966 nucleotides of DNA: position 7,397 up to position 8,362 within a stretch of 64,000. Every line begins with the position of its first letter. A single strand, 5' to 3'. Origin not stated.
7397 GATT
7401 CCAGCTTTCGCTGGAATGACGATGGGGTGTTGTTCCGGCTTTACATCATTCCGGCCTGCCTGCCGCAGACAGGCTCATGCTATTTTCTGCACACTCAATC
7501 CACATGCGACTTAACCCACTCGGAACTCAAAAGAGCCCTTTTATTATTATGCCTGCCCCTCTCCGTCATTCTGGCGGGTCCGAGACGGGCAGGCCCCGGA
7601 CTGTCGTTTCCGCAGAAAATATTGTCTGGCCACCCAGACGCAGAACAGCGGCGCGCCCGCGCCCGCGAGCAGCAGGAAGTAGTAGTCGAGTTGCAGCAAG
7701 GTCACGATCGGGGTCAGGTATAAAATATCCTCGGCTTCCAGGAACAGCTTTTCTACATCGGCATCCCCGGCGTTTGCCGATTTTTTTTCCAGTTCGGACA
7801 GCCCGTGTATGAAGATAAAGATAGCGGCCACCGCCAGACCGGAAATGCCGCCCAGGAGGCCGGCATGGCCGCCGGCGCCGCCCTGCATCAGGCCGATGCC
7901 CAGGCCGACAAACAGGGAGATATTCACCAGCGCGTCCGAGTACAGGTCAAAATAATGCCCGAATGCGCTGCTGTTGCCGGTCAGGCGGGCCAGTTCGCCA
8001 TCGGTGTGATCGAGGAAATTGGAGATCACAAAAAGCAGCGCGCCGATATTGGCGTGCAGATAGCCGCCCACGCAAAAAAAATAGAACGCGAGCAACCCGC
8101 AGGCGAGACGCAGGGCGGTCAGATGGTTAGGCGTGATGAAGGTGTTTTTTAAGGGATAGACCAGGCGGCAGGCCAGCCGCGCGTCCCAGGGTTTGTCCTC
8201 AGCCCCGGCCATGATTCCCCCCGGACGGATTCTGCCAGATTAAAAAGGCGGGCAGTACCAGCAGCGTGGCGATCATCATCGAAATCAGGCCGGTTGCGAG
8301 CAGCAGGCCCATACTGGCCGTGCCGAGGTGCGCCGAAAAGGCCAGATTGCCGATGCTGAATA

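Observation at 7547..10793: CDP-alcohol phosphatidyltransferase translationally coupled to the hpnN-like exporter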

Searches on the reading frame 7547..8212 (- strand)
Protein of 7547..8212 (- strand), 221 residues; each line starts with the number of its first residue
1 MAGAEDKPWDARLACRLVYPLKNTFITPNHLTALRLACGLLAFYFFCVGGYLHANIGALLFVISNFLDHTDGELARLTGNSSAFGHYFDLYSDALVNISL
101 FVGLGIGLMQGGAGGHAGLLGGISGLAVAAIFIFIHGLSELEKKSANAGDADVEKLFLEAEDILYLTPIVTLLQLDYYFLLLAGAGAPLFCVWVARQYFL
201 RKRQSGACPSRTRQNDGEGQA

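Call 5: search_protein_families(library=pfam, proteins=[window:7547-8212:-], max_evalue=0.01)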
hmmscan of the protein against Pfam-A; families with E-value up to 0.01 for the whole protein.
window:7547-8212:- (221 aa): 1 family
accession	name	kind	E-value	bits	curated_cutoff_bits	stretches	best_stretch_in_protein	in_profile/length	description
PF01066.26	CDP-OH_P_transf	-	2.2e-13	51.3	22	1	26-107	2-82/152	CDP-alcohol phosphatidyltransferase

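Call 6: search_protein_families(library=ncbifam, proteins=[window:7547-8212:-], max_evalue=0.01)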
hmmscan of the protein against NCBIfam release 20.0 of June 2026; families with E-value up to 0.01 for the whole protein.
window:7547-8212:- (221 aa): 8 families
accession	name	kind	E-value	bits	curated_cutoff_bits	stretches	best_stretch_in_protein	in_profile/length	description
NF040950.1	archin_ph_syn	equivalog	4.4e-14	52.8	180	1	17-107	15-103/191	archaetidylinositol phosphate synthase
NF041135.1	IPPtranDIPPsyn_Thcocales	equivalog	3.9e-09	36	580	1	16-103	241-323/419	bifunctional L-myo-inositol-1-phosphate cytidylyltransferase/CDP-L-myo-inositol myo-inositolphosphotransferase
NF045883.1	PIPSynth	equivalog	6.8e-08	32.4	170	1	23-111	20-106/197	phosphatidylinositol phosphate synthase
TIGR00560.1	pgsA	equivalog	9.3e-08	32.8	109.1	1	26-104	2-83/183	CDP-diacylglycerol--glycerol-3-phosphate 3-phosphatidyltransferase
NF053678.1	ClpnSynClsA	equivalog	9.8e-06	25.9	240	1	26-104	4-80/180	cardiolipin synthase ClsA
TIGR00473.1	pssA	equivalog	1.3e-05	25.3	107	1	33-94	2-60/153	CDP-diacylglycerol--serine O-phosphatidyltransferase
NF052561.1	PIPSynBT1523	equivalog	0.0013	18.4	350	1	24-105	23-111/232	hypothetical protein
NF008090.0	PRK10832.1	equivalog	0.0016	18.5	304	1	28-99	6-78/182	CDP-diacylglycerol--glycerol-3-phosphate 3-phosphatidyltransferase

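Call 7: find_homologous_proteins(query=window:7547-8212:-)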
Query window:7547-8212:- (221 aa): 1956 proteins with E <= 0.001 among 7146 candidates; the best 120 are listed.
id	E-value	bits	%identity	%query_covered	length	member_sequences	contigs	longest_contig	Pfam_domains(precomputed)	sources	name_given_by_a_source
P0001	3.9e-139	480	97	100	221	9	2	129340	PF01066.27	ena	-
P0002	8.6e-95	335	75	92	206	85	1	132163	PF01066.27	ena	-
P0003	8.5e-94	331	76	93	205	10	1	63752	PF01066.27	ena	-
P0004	8.3e-91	322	77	90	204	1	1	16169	PF01066.27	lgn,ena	-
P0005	1.7e-77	278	64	90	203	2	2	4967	PF01066.27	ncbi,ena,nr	ncbi:MAG: CDP-alcohol phosphatidyltransferase family protein [Proteobacteria bacterium]|nr:CDP-alcoh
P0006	1.6e-74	268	62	91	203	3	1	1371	PF01066.27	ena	-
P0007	1.7e-72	262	59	91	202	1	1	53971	PF01066.27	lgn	-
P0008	8.6e-71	256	58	91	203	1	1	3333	PF01066.27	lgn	-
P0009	1.0e-69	253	58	93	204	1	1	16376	PF01066.27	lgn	-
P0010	1.1e-69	253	59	90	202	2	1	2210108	PF01066.27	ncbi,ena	-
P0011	1.5e-69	252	58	91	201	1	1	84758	PF01066.27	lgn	-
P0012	5.0e-69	250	57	91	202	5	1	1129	PF01066.27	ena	-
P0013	3.6e-68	248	55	91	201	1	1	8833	PF01066.27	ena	-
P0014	2.1e-67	245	57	93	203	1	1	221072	PF01066.27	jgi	jgi:phosphatidylglycerophosphate synthase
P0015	7.7e-67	243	56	93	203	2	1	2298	PF01066.27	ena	-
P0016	1.4e-66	242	57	93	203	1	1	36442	PF01066.27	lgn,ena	-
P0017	5.8e-66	240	57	93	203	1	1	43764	PF01066.27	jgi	jgi:phosphatidylglycerophosphate synthase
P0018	5.6e-65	237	58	90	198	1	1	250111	PF01066.27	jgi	jgi:phosphatidylglycerophosphate synthase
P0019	3.8e-63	231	53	92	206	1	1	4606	PF01066.27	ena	-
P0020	4.5e-63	231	54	90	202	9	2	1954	PF01066.27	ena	-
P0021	5.9e-63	231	55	90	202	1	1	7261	PF01066.27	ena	-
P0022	6.7e-63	230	54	90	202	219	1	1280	PF01066.27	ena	-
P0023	7.4e-63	230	55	90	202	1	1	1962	PF01066.27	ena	-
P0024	7.7e-63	230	57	90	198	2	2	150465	PF01066.27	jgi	jgi:phosphatidylglycerophosphate synthase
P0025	8.2e-63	230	54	90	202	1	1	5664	PF01066.27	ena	-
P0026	8.7e-63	230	54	90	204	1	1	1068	PF01066.27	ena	-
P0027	1.1e-62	230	54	90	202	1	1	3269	PF01066.27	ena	-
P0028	1.4e-62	229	54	90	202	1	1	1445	PF01066.27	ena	-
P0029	1.5e-62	229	55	90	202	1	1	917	PF01066.27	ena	-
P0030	1.6e-62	229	54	90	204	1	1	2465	PF01066.27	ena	-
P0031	1.7e-62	229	55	90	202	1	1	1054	PF01066.27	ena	-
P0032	2.0e-62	229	54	90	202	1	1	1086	PF01066.27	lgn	-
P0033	2.3e-62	229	54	90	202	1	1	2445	PF01066.27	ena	-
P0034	2.3e-62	229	54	90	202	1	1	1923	PF01066.27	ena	-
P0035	2.3e-62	229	54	90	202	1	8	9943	PF01066.27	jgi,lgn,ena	jgi:phosphatidylglycerophosphate synthase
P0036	2.4e-62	229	54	90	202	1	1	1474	PF01066.27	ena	-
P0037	2.6e-62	228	54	90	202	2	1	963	PF01066.27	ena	-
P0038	3.1e-62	228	54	90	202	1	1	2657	PF01066.27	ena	-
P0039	3.2e-62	228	54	90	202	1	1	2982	PF01066.27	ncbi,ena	-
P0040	3.3e-62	228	54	90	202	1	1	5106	PF01066.27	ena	-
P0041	3.3e-62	228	54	90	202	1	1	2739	PF01066.27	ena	-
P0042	3.4e-62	228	54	90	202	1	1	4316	PF01066.27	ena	-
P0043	3.9e-62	228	54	90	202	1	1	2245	PF01066.27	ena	-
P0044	3.9e-62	228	55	88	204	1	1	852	PF01066.27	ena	-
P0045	4.1e-62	228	54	90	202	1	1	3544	PF01066.27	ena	-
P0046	4.4e-62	228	55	88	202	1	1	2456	PF01066.27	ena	-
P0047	4.9e-62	228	54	90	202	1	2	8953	PF01066.27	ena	-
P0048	5.1e-62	227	54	90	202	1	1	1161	PF01066.27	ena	-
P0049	6.2e-62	227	53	90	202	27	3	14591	PF01066.27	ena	-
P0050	6.5e-62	227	54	90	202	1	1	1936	PF01066.27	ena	-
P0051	6.6e-62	227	53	90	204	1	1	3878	PF01066.27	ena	-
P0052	8.6e-62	227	54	90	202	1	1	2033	PF01066.27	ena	-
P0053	8.7e-62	227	54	90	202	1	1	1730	PF01066.27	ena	-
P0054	9.7e-62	227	58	91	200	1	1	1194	PF01066.27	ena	-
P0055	1.0e-61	227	54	90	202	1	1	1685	PF01066.27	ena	-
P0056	1.0e-61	226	56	92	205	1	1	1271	PF01066.27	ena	-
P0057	1.2e-61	226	53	90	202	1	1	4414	PF01066.27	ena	-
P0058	1.3e-61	226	53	90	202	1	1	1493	PF01066.27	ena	-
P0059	1.4e-61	226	54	90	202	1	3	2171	PF01066.27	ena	-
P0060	1.5e-61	226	53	90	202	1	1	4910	PF01066.27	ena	-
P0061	1.7e-61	226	54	90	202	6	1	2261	PF01066.27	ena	-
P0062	2.1e-61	225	53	90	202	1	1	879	PF01066.27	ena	-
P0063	2.3e-61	225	57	92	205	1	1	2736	PF01066.27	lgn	-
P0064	2.5e-61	225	53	90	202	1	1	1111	PF01066.27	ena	-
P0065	3.4e-61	225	56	91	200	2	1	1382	PF01066.27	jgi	jgi:phosphatidylglycerophosphate synthase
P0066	3.9e-61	225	54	90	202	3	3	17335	PF01066.27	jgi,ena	-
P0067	4.0e-61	225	55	93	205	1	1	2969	PF01066.27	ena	-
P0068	4.4e-61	224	54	90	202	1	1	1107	PF01066.27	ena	-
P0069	7.8e-61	224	57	88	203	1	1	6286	PF01066.27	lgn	-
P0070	8.6e-61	223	53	90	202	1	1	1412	PF01066.27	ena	-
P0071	9.2e-61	223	53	90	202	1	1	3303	PF01066.27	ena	-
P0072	9.8e-61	223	55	93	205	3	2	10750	PF01066.27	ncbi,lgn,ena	-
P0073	2.2e-60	222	55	91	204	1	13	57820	PF01066.27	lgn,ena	-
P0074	5.2e-60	221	56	91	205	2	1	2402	PF01066.27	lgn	-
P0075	7.5e-60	220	52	90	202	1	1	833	PF01066.27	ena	-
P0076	8.3e-60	220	56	92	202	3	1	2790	PF01066.27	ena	-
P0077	1.6e-59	219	54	92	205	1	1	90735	PF01066.27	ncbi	-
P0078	1.6e-59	219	53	90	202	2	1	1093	PF01066.27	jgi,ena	jgi:phosphatidylglycerophosphate synthase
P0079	2.2e-59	219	54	90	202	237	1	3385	PF01066.27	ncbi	-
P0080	2.4e-59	219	53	90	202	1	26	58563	PF01066.27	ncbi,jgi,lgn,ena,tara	jgi:phosphatidylglycerophosphate synthase|tara:strand:- start:2778 stop:3386 length:609 start_codon:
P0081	2.7e-59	219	53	93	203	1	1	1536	PF01066.27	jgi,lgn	-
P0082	3.1e-59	218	57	91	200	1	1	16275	PF01066.27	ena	-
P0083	4.4e-59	218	56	92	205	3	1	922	PF01066.27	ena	-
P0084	5.4e-59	218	56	91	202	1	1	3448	PF01066.27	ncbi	-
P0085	6.6e-59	217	57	92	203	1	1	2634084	PF01066.27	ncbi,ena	-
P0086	7.5e-59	217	54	92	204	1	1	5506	PF01066.27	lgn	-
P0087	7.8e-59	217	55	94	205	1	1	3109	PF01066.27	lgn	-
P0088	8.5e-59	217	52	90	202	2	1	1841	PF01066.27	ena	-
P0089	9.4e-59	217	56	91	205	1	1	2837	PF01066.27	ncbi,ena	-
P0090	1.0e-58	217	55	90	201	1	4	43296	PF01066.27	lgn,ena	-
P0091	1.1e-58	217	52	90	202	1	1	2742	PF01066.27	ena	-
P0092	1.1e-58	217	55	93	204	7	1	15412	PF01066.27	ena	-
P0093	1.6e-58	216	56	88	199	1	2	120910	PF01066.27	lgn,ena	-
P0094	1.7e-58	216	56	90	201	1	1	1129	PF01066.27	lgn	-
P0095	1.7e-58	216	56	91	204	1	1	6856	PF01066.27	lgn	-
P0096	2.1e-58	216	52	90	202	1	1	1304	PF01066.27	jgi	-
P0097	2.3e-58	216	52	90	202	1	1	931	PF01066.27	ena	-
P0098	2.5e-58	215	54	90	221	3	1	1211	PF01066.27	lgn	-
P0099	3.1e-58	215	54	90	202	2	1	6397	PF01066.27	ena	-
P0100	3.6e-58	215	55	92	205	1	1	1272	PF01066.27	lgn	-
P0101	3.9e-58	215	55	92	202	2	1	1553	PF01066.27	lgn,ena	-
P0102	4.0e-58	215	53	90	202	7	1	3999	PF01066.27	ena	-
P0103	4.0e-58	215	54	90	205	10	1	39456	PF01066.27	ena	-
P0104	4.2e-58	215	54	91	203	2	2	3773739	PF01066.27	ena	-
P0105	4.2e-58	215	57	90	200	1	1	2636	PF01066.27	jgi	jgi:Phosphatidylglycerophosphate synthase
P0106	5.1e-58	214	53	92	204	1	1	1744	PF01066.27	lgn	-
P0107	5.8e-58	214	52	94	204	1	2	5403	PF01066.27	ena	-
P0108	6.4e-58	214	55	91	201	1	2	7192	PF01066.27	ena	-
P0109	9.9e-58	213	55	91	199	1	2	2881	PF01066.27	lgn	-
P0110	1.1e-57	213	53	90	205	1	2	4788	PF01066.27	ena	-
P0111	1.3e-57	213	54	90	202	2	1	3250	PF01066.27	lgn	-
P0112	1.4e-57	213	52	93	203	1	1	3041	PF01066.27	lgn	-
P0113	2.5e-57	212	56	91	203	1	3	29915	PF01066.27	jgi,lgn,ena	-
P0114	2.5e-57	212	56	88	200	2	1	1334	PF01066.27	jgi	jgi:archaetidylinositol phosphate synthase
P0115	3.5e-57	212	57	88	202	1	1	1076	PF01066.27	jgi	-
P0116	3.9e-57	212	51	90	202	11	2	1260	PF01066.27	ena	-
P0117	4.5e-57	211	54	91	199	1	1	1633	PF01066.27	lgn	-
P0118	4.8e-57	211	55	88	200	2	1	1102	PF01066.27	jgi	jgi:archaetidylinositol phosphate synthase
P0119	4.9e-57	211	53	90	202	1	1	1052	PF01066.27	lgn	-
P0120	5.6e-57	211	51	92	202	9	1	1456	PF01066.27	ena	-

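Call 10: find_related_loci(query=A1, collection=genome_contigs, flank=10000)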
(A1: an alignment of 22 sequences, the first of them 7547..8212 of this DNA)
Query A1 (221 aa) in genome_contigs; peptide patterns used: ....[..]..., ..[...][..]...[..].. (x = any residue, [..] = any of these).
523 stretches matched a pattern; 404 encode a relative of the query (tblastn E <= 1e-3); the best 80 are kept; 80 distinct loci.
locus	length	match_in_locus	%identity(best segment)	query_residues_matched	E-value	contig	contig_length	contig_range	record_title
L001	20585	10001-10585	63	5-202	2e-80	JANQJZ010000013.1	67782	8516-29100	MAG: Gammaproteobacteria bacterium isolate PL25a_bin.135 k99_5387465, whole genome shotgun sequence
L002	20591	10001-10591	59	5-205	2e-72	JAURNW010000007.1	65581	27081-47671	MAG: Gammaproteobacteria bacterium isolate SFB_Poly_Co_19 k141_933783, whole genome shotgun sequence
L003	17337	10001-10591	57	6-205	7e-69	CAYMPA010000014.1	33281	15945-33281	MAG TPA_asm: uncultured Enterobacteriaceae bacterium isolate binchicken_co275_158 genome assembly, contig: NODE_1408_len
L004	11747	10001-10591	52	4-203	1e-65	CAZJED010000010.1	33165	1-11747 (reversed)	MAG TPA_asm: uncultured Enterobacteriaceae bacterium isolate SRP200020_co5_86 genome assembly, contig: NODE_1985_length_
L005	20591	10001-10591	55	4-203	9e-66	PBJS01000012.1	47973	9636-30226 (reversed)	MAG: Legionellales bacterium isolate SP289 83672, whole genome shotgun sequence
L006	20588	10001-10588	59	5-203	2e-65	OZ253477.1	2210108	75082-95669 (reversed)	MAG: Gammaproteobacteria bacterium isolate cd91ca9d-c811-4c78-9398-bef48b39456d genome assembly, chromosome: 1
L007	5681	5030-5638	55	2-207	9e-65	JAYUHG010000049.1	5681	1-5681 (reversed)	MAG: Gammaproteobacteria bacterium isolate GFS_8364 GFS_8364_48, whole genome shotgun sequence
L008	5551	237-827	54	4-203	5e-64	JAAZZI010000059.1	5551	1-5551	MAG: Gammaproteobacteria bacterium isolate bin9s NODE_59_length_5551_cov_1.702329, whole genome shotgun sequence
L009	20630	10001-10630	53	3-214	3e-63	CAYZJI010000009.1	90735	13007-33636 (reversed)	MAG TPA_asm: uncultured Enterobacteriaceae bacterium isolate SRP237561_co1_343 genome assembly, contig: NODE_324_length_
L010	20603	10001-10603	57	1-204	1e-62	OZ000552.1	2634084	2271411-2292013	MAG: Gammaproteobacteria bacterium isolate ebb2b138-9e40-4bd5-a5f6-e9a39d167ca2 genome assembly, chromosome: 1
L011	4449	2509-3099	57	6-205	3e-62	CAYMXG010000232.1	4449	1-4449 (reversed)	MAG TPA_asm: uncultured Enterobacteriaceae bacterium isolate SRP178908_co2_123 genome assembly, contig: NODE_16368_lengt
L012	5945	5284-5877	55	5-205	2e-61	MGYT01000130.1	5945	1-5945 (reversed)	MAG: Gammaproteobacteria bacterium RIFCSPLOWO2_02_FULL_61_13 rifcsplowo2_02_scaffold_47915, whole genome shotgun sequenc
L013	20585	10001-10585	56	7-204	5e-60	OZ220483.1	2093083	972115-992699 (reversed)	MAG: Gammaproteobacteria bacterium isolate af9c39ca-8e3c-4a7f-a21c-a6eb2653ca8a genome assembly, chromosome: 1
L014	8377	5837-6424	53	4-202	3e-60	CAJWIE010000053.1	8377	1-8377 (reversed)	MAG TPA_asm: uncultured Legionellales bacterium isolate ERR599132_bin.39_MetaBAT_v2.12.1_MAG genome assembly, contig: NO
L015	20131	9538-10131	55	6-205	3e-59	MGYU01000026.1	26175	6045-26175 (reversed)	MAG: Gammaproteobacteria bacterium RIFCSPLOWO2_12_47_11 rifcsplowo2_12_sub10_scaffold_183, whole genome shotgun sequence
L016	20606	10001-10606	52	1-205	5e-59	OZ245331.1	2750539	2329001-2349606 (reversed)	MAG: Gammaproteobacteria bacterium isolate 55bb2312-d124-4e01-a00d-4f00c345639a genome assembly, chromosome: 1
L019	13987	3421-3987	57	7-198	5e-56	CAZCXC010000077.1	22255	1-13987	MAG TPA_asm: uncultured Enterobacteriaceae bacterium isolate binchicken_co244_6 genome assembly, contig: k141_2279937, w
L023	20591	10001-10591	50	4-203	1e-54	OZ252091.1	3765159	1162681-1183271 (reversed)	MAG: Gammaproteobacteria bacterium isolate f7934692-cb9f-4e17-b797-9e641a068a6d genome assembly, chromosome: 1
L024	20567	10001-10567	53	7-198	3e-54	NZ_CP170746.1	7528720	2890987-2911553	Chlorogloeopsis fritschii PCC 6912 chromosome, complete genome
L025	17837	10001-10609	48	5-210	3e-54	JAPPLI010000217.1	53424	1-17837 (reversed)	MAG: Gammaproteobacteria bacterium isolate RHO3_bin_19 NODE_1384_length_53424_cov_59.667223, whole genome shotgun sequen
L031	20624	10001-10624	48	2-210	5e-53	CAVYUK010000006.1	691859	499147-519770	MAG: uncultured Gammaproteobacteria bacterium isolate MFD09671.bin.2.77 genome assembly, contig: contig_14531, whole gen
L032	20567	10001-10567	51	7-198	4e-53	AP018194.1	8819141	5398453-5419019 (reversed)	Scytonema sp. HK-05 DNA, nearly complete genome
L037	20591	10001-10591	49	7-199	3e-52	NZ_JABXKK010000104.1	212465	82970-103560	MAG: Nostoc sp. NMS8 NODE_23_length_212465_cov_93.0407, whole genome shotgun sequence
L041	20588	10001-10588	48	7-198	7e-52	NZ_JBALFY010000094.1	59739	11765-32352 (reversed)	MAG: Nostoc sp. isolate S62 bin 9 NODE_44_length_59739_cov_32.163772, whole genome shotgun sequence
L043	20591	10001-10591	47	5-204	4e-52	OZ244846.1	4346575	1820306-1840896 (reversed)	MAG: Gammaproteobacteria bacterium isolate c4b6e239-c71f-4241-b0b0-6ad111843a63 genome assembly, chromosome: 1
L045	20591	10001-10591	48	7-199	4e-52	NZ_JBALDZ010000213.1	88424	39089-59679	MAG: Nostoc sp. isolate P3034 bin 5 NODE_224_length_88424_cov_65.788722, whole genome shotgun sequence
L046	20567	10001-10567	51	7-199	3e-52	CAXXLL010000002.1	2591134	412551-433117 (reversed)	MAG: Gammaproteobacteria bacterium isolate c3243a8b-db96-42cf-a016-84d8fe09dca8 genome assembly, contig: contig_2, whole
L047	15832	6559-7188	49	3-215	7e-52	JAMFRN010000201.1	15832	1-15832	MAG: Nevskia soli isolate NGEE_A_bin8 k127_1528388, whole genome shotgun sequence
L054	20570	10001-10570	50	7-199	2e-51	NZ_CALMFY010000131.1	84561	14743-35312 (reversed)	MAG: uncultured Nostoc sp. isolate SRR13685151_bin.36_CONCOCT_v1.1_MAG NODE_15_length_84561_cov_13.708802, whole genome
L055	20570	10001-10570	50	7-199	3e-51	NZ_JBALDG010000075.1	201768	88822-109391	MAG: Nostoc sp. isolate P14264 bin 5 NODE_53_length_201768_cov_58.723790, whole genome shotgun sequence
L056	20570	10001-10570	49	7-199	2e-51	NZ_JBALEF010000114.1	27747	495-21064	MAG: Nostoc sp. isolate P6447 bin 3 NODE_1259_length_27747_cov_52.869847, whole genome shotgun sequence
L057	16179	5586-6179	50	2-199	2e-51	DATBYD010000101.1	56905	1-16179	MAG TPA_asm: Steroidobacteraceae bacterium isolate SMAG_U7584 k141_2580843, whole genome shotgun sequence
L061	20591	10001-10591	47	5-204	2e-51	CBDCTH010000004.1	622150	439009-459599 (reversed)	MAG: Gammaproteobacteria bacterium isolate a8af13e8-0241-4292-a4be-8c867e9427f0 genome assembly, contig: contig_4, whole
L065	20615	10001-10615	49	6-207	3e-51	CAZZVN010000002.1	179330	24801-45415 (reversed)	MAG: uncultured Steroidobacteraceae bacterium isolate Brown_Q.bin.2 genome assembly, contig: NODE_4_length_179330_cov_12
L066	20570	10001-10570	51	7-199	5e-51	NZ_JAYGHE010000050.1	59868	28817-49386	Nostoc sp. UHCC 0252 00050__length=59868, whole genome shotgun sequence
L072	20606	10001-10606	48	7-208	1e-50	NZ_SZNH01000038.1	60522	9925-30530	Nostoc sp. PA-18-2419 strain JC1668 voucher PA182419 scaffold38.1, whole genome shotgun sequence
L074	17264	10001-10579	50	7-198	1e-50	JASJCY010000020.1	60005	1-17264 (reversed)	MAG: Nostocaceae cyanobacterium isolate MO_167.B47 MO_167.c_325, whole genome shotgun sequence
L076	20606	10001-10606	46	1-209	9e-51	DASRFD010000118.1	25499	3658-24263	MAG TPA_asm: Nevskia sp. isolate SMAG_U10023 k141_131388, whole genome shotgun sequence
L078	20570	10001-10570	47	7-199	9e-51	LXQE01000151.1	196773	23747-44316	Nostoc punctiforme NIES-2108 scaffold32.1, whole genome shotgun sequence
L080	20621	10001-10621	45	8-220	1e-50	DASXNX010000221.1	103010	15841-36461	MAG TPA_asm: Steroidobacteraceae bacterium isolate SMAG_U5365 k141_4673386, whole genome shotgun sequence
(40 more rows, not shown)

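Call 14: search_solved_structures(query=A1, max_evalue=0.01, show_alignments=2)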
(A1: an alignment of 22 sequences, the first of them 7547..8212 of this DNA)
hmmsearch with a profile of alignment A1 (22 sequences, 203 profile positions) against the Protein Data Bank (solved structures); distinct sequences matched with E-value up to 0.01: 5.
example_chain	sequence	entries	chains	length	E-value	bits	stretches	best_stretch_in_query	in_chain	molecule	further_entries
4o6m_A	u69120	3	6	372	3.1e-08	37.1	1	11-129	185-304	AF2299, a CDP-alcohol phosphotransferase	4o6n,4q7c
4mnd_A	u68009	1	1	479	1.7e-07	34.7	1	25-117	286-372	CTP L-myo-inositol-1-phosphate cytidylyltransferase/CDP-L-myo-inositol myo-inositolphospho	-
8gyw_B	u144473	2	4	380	4.6e-05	26.7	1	24-109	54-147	Choline/ethanolaminephosphotransferase 1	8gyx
8ero_A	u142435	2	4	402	0.00027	24.2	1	25-104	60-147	Cholinephosphotransferase 1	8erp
9uet_A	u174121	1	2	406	0.00079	22.7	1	25-107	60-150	Cholinephosphotransferase 1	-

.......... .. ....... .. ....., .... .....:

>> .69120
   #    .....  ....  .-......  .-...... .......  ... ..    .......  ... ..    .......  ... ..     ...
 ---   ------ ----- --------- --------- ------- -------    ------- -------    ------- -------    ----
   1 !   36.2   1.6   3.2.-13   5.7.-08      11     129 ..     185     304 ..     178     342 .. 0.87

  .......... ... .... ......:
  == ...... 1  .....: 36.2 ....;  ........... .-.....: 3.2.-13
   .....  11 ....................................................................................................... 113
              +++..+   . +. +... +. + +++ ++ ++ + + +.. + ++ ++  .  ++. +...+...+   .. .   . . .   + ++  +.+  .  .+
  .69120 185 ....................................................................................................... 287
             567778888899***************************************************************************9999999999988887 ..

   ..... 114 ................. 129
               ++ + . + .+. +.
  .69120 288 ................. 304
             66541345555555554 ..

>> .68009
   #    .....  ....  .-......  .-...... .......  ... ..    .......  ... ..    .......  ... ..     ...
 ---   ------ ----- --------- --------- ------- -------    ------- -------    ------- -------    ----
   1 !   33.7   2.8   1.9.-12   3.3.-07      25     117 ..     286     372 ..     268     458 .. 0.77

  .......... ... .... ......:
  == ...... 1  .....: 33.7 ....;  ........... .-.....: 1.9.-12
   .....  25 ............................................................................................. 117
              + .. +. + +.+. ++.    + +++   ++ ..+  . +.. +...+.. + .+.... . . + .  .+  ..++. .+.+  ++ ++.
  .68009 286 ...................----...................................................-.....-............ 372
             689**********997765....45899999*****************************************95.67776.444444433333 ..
